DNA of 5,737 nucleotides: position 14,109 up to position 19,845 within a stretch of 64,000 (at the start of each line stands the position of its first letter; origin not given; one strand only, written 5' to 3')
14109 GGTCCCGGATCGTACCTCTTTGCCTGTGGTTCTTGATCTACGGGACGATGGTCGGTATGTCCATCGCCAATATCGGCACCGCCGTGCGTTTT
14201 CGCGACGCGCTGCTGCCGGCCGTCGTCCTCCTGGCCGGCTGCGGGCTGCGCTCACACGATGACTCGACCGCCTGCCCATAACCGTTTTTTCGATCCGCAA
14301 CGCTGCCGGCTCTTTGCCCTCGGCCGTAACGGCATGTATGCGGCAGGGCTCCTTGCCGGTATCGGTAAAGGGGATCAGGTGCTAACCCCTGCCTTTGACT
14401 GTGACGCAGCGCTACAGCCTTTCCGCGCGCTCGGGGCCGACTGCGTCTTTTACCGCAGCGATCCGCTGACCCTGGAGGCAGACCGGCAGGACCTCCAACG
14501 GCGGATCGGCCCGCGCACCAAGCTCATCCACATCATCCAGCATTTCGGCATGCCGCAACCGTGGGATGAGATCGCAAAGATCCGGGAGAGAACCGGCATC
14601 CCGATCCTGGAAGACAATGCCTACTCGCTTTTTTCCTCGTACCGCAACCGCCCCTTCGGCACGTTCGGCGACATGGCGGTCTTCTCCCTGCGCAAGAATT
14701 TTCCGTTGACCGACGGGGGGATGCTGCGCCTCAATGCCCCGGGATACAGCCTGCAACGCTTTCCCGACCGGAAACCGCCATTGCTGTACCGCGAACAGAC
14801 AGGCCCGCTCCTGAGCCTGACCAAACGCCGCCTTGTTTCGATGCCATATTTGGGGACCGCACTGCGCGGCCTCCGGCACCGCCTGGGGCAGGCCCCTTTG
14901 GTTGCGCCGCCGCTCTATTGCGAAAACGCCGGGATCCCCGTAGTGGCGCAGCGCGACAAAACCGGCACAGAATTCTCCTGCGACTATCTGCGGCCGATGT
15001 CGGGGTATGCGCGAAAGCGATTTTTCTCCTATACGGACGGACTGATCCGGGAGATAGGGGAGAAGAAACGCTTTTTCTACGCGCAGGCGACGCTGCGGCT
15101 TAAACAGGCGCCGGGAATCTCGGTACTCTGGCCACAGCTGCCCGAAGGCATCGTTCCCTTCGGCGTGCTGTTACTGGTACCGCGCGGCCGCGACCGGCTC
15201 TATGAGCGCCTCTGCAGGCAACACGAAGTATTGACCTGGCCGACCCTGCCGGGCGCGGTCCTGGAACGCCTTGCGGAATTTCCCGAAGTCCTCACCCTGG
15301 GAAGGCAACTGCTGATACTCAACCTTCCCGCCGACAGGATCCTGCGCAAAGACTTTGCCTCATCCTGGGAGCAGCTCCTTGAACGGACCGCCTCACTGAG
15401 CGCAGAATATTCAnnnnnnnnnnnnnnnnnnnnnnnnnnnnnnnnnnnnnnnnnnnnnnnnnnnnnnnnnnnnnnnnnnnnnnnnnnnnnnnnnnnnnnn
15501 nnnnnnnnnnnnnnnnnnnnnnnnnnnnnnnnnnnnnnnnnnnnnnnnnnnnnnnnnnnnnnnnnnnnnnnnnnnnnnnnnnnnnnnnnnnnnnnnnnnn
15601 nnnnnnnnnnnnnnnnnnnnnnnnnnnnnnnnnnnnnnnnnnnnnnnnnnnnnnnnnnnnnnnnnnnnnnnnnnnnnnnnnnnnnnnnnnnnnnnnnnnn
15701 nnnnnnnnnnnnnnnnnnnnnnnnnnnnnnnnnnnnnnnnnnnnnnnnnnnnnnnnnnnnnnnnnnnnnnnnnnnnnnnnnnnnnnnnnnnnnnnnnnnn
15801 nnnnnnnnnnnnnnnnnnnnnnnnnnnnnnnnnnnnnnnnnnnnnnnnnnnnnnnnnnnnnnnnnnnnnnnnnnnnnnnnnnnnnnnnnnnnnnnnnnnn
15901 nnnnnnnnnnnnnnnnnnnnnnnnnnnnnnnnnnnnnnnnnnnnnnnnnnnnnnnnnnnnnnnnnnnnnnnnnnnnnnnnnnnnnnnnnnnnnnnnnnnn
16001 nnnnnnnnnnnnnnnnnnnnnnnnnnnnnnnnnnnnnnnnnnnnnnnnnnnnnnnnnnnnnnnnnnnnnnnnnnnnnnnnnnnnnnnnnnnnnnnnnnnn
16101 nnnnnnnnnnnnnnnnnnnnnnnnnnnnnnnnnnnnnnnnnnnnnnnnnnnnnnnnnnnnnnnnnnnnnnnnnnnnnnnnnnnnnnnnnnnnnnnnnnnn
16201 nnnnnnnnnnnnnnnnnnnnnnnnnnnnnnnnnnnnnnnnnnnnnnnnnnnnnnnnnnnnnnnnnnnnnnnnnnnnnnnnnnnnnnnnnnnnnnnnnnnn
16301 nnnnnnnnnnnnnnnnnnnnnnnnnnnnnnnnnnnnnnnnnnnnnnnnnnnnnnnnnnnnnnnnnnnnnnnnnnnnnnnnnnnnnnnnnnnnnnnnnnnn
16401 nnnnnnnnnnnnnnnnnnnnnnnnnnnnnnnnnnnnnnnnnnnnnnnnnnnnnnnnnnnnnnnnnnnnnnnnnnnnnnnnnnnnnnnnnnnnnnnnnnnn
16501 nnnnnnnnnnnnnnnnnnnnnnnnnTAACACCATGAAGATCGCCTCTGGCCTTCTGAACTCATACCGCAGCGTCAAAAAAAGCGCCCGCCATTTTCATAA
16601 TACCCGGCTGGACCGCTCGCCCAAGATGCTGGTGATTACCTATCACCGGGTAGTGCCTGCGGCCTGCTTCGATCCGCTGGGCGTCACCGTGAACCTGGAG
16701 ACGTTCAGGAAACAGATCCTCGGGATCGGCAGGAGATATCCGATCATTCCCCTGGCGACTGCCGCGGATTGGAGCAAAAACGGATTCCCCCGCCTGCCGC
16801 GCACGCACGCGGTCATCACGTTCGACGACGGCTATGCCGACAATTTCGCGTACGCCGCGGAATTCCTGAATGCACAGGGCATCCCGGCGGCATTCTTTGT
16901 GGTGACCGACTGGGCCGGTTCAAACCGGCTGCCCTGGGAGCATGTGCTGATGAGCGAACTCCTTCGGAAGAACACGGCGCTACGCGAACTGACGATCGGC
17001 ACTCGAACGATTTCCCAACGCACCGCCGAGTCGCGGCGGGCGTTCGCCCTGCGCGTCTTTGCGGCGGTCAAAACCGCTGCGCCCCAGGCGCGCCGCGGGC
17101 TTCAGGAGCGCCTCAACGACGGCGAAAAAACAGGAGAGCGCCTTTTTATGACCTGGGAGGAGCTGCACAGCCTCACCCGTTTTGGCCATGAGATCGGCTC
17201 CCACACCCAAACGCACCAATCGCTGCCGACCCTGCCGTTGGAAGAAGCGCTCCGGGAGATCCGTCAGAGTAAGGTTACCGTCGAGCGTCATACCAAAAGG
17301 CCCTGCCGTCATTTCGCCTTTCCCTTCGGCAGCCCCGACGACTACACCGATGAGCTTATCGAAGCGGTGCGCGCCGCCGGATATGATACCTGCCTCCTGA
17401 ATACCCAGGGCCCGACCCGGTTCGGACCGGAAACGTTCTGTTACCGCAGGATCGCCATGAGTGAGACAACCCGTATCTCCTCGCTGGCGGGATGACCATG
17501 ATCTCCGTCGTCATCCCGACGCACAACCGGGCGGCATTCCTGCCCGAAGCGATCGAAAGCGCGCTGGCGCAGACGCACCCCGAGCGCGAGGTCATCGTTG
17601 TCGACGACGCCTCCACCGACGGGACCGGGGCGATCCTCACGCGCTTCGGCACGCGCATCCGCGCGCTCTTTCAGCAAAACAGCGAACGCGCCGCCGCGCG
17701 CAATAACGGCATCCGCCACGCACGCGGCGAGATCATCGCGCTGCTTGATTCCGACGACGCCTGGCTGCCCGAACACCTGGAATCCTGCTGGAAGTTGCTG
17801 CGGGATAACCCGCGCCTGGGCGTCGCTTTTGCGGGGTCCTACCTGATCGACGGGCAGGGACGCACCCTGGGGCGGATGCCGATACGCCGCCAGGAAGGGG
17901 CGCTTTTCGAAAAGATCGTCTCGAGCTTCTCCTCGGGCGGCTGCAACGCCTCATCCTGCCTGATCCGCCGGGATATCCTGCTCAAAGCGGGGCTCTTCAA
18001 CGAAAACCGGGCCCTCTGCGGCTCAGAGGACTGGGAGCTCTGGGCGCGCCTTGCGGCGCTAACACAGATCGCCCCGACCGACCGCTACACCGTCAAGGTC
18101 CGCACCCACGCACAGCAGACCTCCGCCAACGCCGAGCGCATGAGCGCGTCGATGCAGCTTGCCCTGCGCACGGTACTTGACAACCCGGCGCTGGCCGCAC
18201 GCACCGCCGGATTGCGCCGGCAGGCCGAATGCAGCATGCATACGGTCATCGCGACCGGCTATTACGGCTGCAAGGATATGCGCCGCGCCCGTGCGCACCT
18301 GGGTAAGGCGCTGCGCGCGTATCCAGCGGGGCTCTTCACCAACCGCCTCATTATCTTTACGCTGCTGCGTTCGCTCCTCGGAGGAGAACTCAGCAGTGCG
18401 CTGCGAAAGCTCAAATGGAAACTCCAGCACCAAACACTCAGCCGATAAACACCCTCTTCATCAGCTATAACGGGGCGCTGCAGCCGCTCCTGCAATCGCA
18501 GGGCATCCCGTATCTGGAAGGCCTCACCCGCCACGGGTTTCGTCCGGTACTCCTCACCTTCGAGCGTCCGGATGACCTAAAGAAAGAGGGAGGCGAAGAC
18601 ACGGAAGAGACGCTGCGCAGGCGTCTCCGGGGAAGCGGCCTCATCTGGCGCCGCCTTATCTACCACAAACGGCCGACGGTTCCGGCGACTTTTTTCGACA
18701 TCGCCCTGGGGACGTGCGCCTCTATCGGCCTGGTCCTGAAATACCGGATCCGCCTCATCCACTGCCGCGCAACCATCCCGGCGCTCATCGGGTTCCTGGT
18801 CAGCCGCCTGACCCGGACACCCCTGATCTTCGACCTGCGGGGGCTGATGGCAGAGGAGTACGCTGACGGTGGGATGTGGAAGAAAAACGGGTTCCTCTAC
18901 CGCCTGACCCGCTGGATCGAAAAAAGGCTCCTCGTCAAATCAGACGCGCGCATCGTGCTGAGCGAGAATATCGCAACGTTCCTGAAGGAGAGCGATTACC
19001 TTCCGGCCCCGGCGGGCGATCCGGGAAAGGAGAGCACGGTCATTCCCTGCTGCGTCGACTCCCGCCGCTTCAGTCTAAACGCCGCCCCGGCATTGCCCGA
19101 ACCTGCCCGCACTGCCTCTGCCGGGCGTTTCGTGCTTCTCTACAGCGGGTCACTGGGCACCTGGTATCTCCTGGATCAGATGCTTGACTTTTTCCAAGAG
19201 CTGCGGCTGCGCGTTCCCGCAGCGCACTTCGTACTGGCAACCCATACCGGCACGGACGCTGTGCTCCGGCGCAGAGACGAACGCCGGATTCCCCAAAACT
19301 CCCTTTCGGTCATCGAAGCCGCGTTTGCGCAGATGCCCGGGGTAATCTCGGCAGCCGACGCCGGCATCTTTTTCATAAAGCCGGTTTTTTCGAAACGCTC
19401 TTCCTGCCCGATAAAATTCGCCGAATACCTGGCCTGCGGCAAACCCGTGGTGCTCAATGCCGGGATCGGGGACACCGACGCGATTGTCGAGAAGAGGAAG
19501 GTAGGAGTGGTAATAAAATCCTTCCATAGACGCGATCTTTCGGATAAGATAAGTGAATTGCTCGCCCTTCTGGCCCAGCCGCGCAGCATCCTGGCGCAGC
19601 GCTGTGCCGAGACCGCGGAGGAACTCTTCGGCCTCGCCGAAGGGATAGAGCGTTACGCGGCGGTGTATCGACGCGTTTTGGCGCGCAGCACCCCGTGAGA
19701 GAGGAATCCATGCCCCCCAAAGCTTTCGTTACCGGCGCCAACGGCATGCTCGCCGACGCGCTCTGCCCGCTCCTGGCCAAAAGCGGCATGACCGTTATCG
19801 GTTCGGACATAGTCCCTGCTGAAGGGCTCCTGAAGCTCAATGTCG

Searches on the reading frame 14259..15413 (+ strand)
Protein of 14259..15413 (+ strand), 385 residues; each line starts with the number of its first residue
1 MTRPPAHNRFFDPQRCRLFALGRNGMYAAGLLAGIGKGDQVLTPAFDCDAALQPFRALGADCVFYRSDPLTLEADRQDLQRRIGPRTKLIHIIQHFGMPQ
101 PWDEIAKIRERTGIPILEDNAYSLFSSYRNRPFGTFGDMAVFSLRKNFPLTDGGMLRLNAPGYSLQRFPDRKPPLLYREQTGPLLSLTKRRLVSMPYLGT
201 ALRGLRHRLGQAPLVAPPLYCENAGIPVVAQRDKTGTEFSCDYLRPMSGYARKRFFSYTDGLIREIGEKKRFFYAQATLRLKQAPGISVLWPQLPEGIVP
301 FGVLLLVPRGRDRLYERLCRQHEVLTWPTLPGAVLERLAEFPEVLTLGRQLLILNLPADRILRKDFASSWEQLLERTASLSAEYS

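Call 69: search_protein_families(library=pfam, proteins=[window:14259-15413:+], max_evalue=0.00001)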
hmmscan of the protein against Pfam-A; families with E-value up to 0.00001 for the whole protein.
window:14259-15413:+ (385 aa): 1 family
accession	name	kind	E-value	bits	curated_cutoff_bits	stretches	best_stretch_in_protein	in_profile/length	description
PF01041.23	DegT_DnrJ_EryC1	-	1.9e-22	80.4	19.8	1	32-159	58-187/360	DegT/DnrJ/EryC1/StrS aminotransferase family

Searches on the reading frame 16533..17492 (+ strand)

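Call 12: search_protein_families(library=pfam, proteins=[window:16533-17492:+], max_evalue=0.00001)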
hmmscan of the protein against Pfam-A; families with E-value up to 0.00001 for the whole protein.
window:16533-17492:+ (320 aa): 1 family
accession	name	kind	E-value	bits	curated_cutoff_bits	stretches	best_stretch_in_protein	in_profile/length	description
PF01522.26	Polysacc_deac_1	-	2.8e-24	85.9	23.1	1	89-285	5-122/124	Polysaccharide deacetylase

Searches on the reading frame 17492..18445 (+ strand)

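Call 12: search_protein_families(library=pfam, proteins=[window:17492-18445:+], max_evalue=0.00001)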
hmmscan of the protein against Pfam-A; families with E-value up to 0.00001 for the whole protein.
window:17492-18445:+ (318 aa): 3 families
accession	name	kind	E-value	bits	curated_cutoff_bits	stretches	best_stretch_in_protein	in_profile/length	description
PF00535.33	Glycos_transf_2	-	3.7e-35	121.8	23.3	1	5-151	1-156/168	Glycosyl transferase family 2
PF10111.15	Glyco_tranf_2_2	-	9.7e-19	68.3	27.3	1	5-192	1-204/276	Glycosyltransferase like family 2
PF13641.12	Glyco_tranf_2_3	-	4.3e-17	63.4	27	1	4-189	3-196/230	Glycosyltransferase like family 2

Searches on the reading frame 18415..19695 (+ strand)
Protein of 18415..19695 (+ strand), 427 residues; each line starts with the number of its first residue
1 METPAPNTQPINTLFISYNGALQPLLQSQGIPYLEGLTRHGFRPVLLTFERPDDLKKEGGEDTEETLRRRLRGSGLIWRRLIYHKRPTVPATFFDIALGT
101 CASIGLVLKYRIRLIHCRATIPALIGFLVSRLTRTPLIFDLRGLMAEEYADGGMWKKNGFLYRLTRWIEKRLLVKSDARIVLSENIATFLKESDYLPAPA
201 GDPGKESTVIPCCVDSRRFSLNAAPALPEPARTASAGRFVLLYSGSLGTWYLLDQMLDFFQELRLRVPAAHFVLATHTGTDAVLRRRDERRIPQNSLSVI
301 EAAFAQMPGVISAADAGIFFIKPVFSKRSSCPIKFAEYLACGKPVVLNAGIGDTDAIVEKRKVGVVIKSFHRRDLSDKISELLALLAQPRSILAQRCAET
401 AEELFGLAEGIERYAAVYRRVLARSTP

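Call 12: search_protein_families(library=pfam, proteins=[window:18415-19695:+], max_evalue=0.00001)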
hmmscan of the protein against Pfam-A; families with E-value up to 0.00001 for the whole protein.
window:18415-19695:+ (427 aa): 4 families
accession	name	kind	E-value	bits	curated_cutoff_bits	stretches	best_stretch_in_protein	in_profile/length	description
PF13579.12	Glyco_trans_4_4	-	5.2e-10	40.3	29.7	1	35-192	12-144/158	Glycosyl transferase 4-like domain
PF13439.12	Glyco_transf_4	-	5.2e-09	36.8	28.5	1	35-217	13-169/170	Glycosyltransferase Family 4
PF00534.26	Glycos_transf_1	-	2.1e-08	34.4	26.4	1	236-399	13-167/172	Glycosyl transferases group 1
PF13692.12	Glyco_trans_1_4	-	4.9e-08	33.8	27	1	239-384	2-141/142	Glycosyl transferases group 1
